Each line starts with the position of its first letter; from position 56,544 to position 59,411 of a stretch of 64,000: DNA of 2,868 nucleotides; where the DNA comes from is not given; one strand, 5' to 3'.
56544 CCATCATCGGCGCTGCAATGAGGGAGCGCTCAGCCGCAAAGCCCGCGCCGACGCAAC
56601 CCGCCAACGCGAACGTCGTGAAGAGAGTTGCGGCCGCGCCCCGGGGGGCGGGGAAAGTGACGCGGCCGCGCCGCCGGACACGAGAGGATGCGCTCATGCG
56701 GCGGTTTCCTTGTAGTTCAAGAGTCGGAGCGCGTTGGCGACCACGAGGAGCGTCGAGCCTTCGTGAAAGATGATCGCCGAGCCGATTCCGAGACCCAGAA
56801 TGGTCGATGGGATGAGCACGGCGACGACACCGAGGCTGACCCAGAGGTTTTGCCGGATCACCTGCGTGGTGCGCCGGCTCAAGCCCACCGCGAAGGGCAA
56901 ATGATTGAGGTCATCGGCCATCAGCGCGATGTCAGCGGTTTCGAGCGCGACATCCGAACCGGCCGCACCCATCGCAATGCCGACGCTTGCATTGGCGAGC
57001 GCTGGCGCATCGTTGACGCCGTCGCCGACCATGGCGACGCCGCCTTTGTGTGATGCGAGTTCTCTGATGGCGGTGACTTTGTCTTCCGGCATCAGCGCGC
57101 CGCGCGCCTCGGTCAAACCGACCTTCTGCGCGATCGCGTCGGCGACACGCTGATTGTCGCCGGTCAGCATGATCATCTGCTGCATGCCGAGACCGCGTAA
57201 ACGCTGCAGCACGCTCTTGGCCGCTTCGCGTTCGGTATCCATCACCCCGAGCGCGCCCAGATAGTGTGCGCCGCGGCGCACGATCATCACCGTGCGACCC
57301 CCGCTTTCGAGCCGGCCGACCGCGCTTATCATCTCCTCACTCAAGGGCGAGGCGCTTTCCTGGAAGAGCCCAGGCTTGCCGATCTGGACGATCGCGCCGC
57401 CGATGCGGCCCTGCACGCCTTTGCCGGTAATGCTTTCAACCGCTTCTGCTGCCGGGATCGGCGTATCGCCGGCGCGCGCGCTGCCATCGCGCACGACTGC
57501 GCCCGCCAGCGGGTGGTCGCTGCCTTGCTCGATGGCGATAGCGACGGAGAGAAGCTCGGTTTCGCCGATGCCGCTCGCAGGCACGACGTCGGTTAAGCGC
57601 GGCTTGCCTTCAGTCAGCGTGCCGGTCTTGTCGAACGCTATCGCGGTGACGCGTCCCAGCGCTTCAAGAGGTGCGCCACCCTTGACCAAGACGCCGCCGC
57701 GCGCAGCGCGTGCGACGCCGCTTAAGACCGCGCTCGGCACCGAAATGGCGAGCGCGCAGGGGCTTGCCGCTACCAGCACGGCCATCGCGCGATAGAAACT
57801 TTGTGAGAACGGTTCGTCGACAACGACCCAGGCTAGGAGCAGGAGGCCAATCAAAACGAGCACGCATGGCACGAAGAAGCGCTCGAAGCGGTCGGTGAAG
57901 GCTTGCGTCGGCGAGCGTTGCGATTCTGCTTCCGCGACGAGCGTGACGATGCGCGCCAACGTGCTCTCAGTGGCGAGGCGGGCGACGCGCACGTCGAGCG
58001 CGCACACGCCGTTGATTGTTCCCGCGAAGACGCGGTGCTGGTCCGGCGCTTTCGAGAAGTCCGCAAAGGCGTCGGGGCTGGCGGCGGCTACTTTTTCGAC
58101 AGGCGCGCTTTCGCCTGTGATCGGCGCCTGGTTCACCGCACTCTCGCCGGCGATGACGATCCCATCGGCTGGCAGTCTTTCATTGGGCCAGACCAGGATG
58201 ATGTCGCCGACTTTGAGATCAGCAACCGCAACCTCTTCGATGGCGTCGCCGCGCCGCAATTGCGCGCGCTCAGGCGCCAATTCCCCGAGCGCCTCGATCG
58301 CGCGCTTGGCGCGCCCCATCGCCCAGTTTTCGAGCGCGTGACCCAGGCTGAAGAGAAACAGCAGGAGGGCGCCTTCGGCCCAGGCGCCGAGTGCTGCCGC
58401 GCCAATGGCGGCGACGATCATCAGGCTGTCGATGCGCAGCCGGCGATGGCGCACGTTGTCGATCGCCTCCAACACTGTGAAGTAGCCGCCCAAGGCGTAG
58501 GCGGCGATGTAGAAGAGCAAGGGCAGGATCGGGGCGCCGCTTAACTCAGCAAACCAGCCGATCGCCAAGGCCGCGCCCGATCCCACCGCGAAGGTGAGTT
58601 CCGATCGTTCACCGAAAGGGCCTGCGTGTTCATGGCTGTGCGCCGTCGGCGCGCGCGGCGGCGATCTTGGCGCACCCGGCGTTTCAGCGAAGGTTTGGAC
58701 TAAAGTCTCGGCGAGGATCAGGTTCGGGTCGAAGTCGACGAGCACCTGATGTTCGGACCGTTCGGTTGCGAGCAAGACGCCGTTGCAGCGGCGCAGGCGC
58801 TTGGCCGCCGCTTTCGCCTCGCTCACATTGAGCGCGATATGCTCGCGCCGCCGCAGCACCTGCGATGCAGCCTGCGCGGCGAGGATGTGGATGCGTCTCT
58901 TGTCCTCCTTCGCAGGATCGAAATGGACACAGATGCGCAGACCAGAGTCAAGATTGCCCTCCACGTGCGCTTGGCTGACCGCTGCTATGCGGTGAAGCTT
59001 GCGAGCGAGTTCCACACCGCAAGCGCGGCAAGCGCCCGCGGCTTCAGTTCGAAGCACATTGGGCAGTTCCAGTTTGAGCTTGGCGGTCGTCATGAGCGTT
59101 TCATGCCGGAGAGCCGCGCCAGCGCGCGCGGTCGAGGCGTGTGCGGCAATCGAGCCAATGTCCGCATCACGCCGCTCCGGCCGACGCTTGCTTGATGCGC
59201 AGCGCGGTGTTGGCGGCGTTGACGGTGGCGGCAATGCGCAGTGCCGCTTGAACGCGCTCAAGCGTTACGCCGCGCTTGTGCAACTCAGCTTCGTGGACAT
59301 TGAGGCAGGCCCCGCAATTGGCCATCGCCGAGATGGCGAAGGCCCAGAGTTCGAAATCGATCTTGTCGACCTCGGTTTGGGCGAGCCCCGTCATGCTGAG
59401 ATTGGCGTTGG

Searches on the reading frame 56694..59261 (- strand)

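Call 14: search_protein_families(library=pfam, proteins=[window:56694-59261:-])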
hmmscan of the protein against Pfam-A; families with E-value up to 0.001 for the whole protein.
window:56694-59261:- (855 aa): 2 families
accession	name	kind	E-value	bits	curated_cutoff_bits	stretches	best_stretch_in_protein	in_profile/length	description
PF00122.25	E1-E2_ATPase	-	3e-51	173.9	28.1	1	327-521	1-180/181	E1-E2 ATPase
PF00702.32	Hydrolase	-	1.8e-32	113.8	26.4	1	539-758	2-190/191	haloacid dehalogenase-like hydrolase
